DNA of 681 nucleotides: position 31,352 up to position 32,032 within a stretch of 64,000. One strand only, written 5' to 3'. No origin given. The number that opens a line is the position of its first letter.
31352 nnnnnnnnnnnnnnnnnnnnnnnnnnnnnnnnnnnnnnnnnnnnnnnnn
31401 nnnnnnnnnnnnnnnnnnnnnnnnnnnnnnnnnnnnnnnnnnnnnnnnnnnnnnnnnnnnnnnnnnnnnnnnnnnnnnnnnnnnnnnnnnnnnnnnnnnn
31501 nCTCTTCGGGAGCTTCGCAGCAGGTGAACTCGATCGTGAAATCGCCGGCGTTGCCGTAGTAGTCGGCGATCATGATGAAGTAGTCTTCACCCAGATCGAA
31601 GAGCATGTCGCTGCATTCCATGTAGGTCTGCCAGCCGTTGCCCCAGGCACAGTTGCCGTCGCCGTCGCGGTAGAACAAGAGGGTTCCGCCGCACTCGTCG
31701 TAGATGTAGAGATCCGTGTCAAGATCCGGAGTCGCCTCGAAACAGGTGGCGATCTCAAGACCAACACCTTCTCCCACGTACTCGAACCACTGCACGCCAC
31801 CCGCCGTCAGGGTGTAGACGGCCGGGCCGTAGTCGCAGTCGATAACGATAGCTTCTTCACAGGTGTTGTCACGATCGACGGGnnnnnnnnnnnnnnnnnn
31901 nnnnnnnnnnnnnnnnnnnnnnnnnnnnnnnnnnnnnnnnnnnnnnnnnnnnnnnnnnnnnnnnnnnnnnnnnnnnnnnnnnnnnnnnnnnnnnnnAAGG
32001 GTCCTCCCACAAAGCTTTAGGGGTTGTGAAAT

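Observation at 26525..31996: Array of three paralogous Cys-rich T9SS cargo genes, each a separate transcription unit in an AT-rich spacer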

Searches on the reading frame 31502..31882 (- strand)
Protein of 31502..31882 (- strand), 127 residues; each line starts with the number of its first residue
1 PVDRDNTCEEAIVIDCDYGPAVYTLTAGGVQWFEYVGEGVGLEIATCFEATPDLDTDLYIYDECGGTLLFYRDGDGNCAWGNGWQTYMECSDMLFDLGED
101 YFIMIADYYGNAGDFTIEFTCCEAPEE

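Call 19: find_homologous_proteins(query=A2, max_evalue=0.001)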
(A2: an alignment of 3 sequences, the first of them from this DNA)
Query A2 (3 sequences): 127 candidates shared short words with the query, none scored E <= 0.001.
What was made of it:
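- Tried and rejected: The word-indexed homolog search with the N-module alignment found nothing (call 19).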

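Call 27: search_protein_representatives(alignment_id=A2)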
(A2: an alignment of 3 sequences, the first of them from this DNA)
Query: 3 sequences, 128 profile positions. Proteins with E-value up to 0.001 (for the whole library): 1839; up to 1e-10: 474; up to 1e-30: 31. The best 150 are listed.
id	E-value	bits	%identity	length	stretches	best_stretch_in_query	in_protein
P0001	6.5e-55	201.1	-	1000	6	24-126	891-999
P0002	1.0e-53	197.2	-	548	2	1-128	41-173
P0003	3.4e-48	179.4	-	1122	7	8-126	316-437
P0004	1.6e-47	177.2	-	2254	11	20-126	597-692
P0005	2.2e-47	176.8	-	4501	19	27-80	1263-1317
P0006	3.1e-47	176.3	-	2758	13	28-106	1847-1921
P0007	2.0e-46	173.6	-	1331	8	27-120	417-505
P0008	1.5e-43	164.3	-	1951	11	24-122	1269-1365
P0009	1.6e-43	164.3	-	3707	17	28-84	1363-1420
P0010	1.1e-41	158.3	-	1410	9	23-120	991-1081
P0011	6.4e-41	155.9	-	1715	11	25-83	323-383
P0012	6.8e-39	149.3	-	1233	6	27-123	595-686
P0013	8.9e-39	148.9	-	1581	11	25-123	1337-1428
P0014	2.7e-38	147.4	-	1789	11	20-122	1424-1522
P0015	1.1e-37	145.4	-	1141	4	22-122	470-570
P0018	1.9e-36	141.4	-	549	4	23-127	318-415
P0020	2.9e-35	137.6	-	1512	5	28-126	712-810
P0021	6.1e-35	136.5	-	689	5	17-124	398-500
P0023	4.0e-34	133.9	-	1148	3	3-122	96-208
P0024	4.3e-34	133.8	-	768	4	25-122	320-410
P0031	5.6e-32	126.9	-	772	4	23-112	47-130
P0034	5.2e-30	120.6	-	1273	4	2-123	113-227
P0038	1.4e-28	115.9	-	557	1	2-128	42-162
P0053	3.4e-27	111.5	-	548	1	3-127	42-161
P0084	1.8e-22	96.2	-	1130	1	3-124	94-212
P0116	3.3e-20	88.9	-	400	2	16-125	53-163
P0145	1.4e-18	83.6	-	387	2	2-120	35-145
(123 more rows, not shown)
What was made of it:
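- Tried and rejected: The exhaustive HMMER scan was needed (call 27).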

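Call 28: search_protein_families(library=pfam, proteins=[P0001, P0002, P0003, P0018, P0038, P0053, P0116, P0145, P0021, P0031], max_evalue=0.01)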
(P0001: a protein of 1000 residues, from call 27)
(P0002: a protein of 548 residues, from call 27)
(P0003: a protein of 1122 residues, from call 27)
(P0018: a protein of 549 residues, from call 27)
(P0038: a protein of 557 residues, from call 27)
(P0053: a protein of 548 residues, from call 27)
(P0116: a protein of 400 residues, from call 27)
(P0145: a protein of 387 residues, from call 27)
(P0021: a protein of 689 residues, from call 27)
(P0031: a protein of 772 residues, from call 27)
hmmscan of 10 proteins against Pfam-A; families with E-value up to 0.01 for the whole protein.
P0001 (1000 aa): 3 families
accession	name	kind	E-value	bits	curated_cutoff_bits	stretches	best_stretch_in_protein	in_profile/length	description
PF20009.4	GEVED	-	5.9e-19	69.1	24.4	1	76-153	2-78/78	GEVED domain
PF04151.21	PPC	-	0.00042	21.6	25.9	1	216-283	9-70/70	Bacterial pre-peptidase C-terminal domain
PF23759.1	GBD_T9SS_assoc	-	0.00081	20.1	27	0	722-766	2-50/116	Galactose binding domain-like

P0002 (548 aa): 1 family
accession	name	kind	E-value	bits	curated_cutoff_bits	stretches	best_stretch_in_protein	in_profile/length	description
PF18962.6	Por_Secre_tail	-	6.5e-08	33.2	27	1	470-545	2-74/75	Secretion system C-terminal sorting domain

P0003 (1122 aa): 2 families
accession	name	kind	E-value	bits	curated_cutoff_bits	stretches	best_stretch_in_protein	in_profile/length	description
PF18962.6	Por_Secre_tail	-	1.4e-09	38.6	27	1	1045-1120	2-75/75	Secretion system C-terminal sorting domain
PF23759.1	GBD_T9SS_assoc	-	0.002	18.8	27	0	768-808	36-74/116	Galactose binding domain-like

P0018 (549 aa): 0 families

P0038 (557 aa): 2 families
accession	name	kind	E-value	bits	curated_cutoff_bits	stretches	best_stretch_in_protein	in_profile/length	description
PF18962.6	Por_Secre_tail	-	7.3e-12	45.9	27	1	479-554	2-74/75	Secretion system C-terminal sorting domain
PF13860.13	FlgD_ig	-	0.00049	20.5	27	1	494-545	20-76/79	FlgD Ig-like domain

P0053 (548 aa): 3 families
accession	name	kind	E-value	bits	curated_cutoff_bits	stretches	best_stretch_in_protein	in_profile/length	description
PF18962.6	Por_Secre_tail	-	1.7e-11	44.7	27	1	471-545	3-74/75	Secretion system C-terminal sorting domain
PF13860.13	FlgD_ig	-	0.0018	18.6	27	1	479-535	11-75/79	FlgD Ig-like domain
PF13585.12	CHU_C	-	0.0039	17.7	27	0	486-543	25-81/86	CHU_C Type IX secretion signal domain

P0116 (400 aa): 4 families
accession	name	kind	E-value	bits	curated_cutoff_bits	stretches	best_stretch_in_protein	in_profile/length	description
PF18962.6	Por_Secre_tail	-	2e-13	50.9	27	1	323-397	3-74/75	Secretion system C-terminal sorting domain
PF13585.12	CHU_C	-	7.7e-07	29.6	27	1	337-395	24-81/86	CHU_C Type IX secretion signal domain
PF13860.13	FlgD_ig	-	1.2e-05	25.7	27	1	340-387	23-73/79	FlgD Ig-like domain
PF04151.21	PPC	-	0.0014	19.9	25.9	0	227-289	4-70/70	Bacterial pre-peptidase C-terminal domain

P0145 (387 aa): 3 families
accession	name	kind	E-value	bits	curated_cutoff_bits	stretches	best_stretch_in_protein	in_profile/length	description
PF18962.6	Por_Secre_tail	-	2.3e-11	44.3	27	1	309-384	2-74/75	Secretion system C-terminal sorting domain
PF13585.12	CHU_C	-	0.00058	20.4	27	1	318-381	19-80/86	CHU_C Type IX secretion signal domain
PF13860.13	FlgD_ig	-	0.0011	19.4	27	1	317-375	12-76/79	FlgD Ig-like domain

P0021 (689 aa): 2 families
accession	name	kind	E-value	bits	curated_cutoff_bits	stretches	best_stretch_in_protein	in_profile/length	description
PF23759.1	GBD_T9SS_assoc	-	1e-07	32.7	27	0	238-297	2-65/116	Galactose binding domain-like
PF04151.21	PPC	-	3.5e-06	28.2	25.9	0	144-217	4-69/70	Bacterial pre-peptidase C-terminal domain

P0031 (772 aa): 0 families

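Call 30: find_encoding_contigs(protein=P0038, flank=10000, max_places=6)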
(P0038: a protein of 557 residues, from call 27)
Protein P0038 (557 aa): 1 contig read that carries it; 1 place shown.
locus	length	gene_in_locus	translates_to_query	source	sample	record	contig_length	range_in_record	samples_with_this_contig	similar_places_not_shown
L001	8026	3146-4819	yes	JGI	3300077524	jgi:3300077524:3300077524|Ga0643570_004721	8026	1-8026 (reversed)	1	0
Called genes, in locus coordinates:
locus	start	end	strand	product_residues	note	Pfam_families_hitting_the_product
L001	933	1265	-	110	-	-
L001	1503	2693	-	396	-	PF00155:Aminotran_1_2, PF01041:DegT_DnrJ_EryC1 (weak)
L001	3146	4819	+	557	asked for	PF18962:Por_Secre_tail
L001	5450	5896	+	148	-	-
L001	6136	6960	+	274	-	-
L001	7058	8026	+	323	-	?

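Call 31: find_encoding_contigs(protein=P0116, flank=10000, max_places=6)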
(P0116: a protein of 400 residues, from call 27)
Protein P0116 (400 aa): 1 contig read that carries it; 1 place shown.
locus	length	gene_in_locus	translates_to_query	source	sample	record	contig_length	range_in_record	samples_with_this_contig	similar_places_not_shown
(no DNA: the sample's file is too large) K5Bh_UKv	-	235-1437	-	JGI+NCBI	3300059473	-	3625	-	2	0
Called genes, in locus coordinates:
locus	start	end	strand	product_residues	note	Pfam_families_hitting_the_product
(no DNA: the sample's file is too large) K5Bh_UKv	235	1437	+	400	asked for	PF13585:CHU_C (faint), PF13860:FlgD_ig (faint), PF18962:Por_Secre_tail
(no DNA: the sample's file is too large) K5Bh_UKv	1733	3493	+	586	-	PF04151:PPC (faint), PF18962:Por_Secre_tail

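Call 32: find_encoding_contigs(protein=P0002, flank=10000, max_places=4)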
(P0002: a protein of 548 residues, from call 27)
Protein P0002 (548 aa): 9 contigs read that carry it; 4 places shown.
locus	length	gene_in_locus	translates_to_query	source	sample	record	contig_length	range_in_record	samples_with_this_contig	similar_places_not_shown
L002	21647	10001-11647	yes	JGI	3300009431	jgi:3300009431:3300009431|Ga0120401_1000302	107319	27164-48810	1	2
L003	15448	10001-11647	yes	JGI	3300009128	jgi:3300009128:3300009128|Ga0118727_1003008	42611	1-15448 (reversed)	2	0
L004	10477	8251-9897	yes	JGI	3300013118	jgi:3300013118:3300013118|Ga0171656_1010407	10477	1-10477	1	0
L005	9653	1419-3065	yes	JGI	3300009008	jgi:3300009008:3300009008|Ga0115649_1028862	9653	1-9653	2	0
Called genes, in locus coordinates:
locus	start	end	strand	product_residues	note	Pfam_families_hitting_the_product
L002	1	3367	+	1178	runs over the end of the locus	-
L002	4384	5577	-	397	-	PF00155:Aminotran_1_2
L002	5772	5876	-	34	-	-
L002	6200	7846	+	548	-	PF18962:Por_Secre_tail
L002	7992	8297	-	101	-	-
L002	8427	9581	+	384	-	PF18962:Por_Secre_tail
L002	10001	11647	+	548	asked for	PF18962:Por_Secre_tail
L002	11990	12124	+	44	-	-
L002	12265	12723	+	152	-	-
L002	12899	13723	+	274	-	-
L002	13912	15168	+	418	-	PF00578:AhpC-TSA, PF08534:Redoxin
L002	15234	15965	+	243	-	-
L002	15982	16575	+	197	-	PF00578:AhpC-TSA, PF08534:Redoxin, PF00085:Thioredoxin, PF13905:Thioredoxin_8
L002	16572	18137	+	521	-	PF19494:DUF6029 (weak)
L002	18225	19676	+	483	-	PF12390:Se-cys_synth_N, PF03841:SelA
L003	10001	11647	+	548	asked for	PF18962:Por_Secre_tail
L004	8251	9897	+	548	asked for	PF18962:Por_Secre_tail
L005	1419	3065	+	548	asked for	PF18962:Por_Secre_tail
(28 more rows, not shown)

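Call 47: find_encoding_contigs(protein=P0145, flank=10000, max_places=3)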
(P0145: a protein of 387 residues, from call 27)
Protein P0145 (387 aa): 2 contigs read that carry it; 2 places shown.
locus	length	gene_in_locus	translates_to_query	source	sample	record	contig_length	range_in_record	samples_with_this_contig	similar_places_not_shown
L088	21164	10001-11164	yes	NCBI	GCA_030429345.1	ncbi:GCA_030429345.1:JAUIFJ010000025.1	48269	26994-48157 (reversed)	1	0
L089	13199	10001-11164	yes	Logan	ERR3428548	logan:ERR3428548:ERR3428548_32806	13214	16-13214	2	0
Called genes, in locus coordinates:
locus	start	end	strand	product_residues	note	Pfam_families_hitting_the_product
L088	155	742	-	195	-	PF00936:BMC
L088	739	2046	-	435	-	PF01512:Complex1_51K, PF10531:SLBB, PF13534:Fer4_17, PF13375:RnfC_N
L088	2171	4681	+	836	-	PF02012:BNR (faint), PF15902:Sortilin-Vps10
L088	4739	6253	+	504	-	-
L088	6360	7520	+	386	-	-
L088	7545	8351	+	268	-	PF13442:Cytochrome_CBB3 (faint), PF07635:PSCyt1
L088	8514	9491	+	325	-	PF16694:Cytochrome_P460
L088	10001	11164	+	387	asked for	PF18962:Por_Secre_tail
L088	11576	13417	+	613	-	PF04151:PPC (faint), PF18962:Por_Secre_tail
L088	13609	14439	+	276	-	-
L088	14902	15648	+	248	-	PF00072:Response_reg, PF00512:HisKA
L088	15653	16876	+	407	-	PF08534:Redoxin, PF00578:AhpC-TSA, PF13905:Thioredoxin_8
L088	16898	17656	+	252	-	PF18962:Por_Secre_tail (weak)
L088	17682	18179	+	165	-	PF00578:AhpC-TSA, PF08534:Redoxin, PF00085:Thioredoxin, PF13905:Thioredoxin_8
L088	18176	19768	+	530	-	PF19494:DUF6029 (faint)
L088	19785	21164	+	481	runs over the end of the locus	PF03841:SelA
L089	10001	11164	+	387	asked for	PF18962:Por_Secre_tail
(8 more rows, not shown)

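Call 48: find_encoding_contigs(protein=P0053, flank=10000, max_places=3)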
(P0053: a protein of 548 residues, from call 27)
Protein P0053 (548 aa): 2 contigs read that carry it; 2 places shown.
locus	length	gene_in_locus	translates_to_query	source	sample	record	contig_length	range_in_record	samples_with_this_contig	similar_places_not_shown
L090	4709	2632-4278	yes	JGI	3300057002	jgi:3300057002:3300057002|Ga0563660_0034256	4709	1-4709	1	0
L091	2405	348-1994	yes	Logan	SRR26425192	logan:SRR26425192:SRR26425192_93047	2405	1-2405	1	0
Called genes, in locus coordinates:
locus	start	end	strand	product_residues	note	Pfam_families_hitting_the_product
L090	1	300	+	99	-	?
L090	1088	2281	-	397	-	PF00155:Aminotran_1_2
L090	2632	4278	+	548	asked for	PF18962:Por_Secre_tail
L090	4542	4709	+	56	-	?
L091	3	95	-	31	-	?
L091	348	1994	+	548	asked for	PF18962:Por_Secre_tail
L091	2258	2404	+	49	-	?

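Call 88: search_protein_families(library=pfam, proteins=[P0023, P0084, P0034, P0007, P0012, P0015, P0020, P0024], max_evalue=0.001)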
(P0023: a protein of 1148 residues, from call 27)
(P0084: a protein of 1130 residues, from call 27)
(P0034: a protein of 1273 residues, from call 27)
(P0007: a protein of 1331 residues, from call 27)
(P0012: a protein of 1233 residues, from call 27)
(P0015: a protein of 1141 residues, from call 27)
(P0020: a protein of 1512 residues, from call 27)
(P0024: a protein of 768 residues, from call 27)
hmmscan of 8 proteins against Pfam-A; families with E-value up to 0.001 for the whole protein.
P0023 (1148 aa): 1 family
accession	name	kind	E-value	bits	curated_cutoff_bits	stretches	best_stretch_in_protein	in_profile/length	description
PF04151.21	PPC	-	1.4e-05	26.3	25.9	0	823-882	12-69/70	Bacterial pre-peptidase C-terminal domain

P0084 (1130 aa): 3 families
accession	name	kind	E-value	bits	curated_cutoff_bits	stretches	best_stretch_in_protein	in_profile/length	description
PF18962.6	Por_Secre_tail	-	2.9e-10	40.7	27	1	1052-1127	2-74/75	Secretion system C-terminal sorting domain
PF04151.21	PPC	-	1.1e-08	36.2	25.9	0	789-840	15-68/70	Bacterial pre-peptidase C-terminal domain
PF13860.13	FlgD_ig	-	1.7e-08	34.7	27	1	1062-1115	12-73/79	FlgD Ig-like domain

P0034 (1273 aa): 0 families

P0007 (1331 aa): 1 family
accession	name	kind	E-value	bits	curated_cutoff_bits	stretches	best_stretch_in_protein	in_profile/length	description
PF23759.1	GBD_T9SS_assoc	-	3.3e-11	43.9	27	1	1074-1163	1-85/116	Galactose binding domain-like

P0012 (1233 aa): 2 families
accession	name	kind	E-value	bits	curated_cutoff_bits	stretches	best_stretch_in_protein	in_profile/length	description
PF23759.1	GBD_T9SS_assoc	-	8.5e-09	36.2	27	0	692-739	1-51/116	Galactose binding domain-like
PF00404.24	Dockerin_1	-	0.00017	22.1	22.9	1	1177-1219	2-50/57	Dockerin type I domain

P0015 (1141 aa): 1 family
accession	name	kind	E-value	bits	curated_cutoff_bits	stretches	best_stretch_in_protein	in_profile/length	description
PF06119.19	NIDO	-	7.3e-06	26.5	25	0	933-1027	2-113/186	Nidogen-like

P0020 (1512 aa): 3 families
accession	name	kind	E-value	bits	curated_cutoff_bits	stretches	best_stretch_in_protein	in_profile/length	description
PF18962.6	Por_Secre_tail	-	1.6e-13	51.2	27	1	1440-1511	3-75/75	Secretion system C-terminal sorting domain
PF23759.1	GBD_T9SS_assoc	-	2.5e-11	44.3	27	0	855-900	32-74/116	Galactose binding domain-like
PF04151.21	PPC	-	5.2e-08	34.1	25.9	0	1328-1406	3-70/70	Bacterial pre-peptidase C-terminal domain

P0024 (768 aa): 1 family
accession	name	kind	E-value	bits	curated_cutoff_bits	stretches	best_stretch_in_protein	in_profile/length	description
PF23759.1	GBD_T9SS_assoc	-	3e-05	24.7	27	0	159-252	2-102/116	Galactose binding domain-like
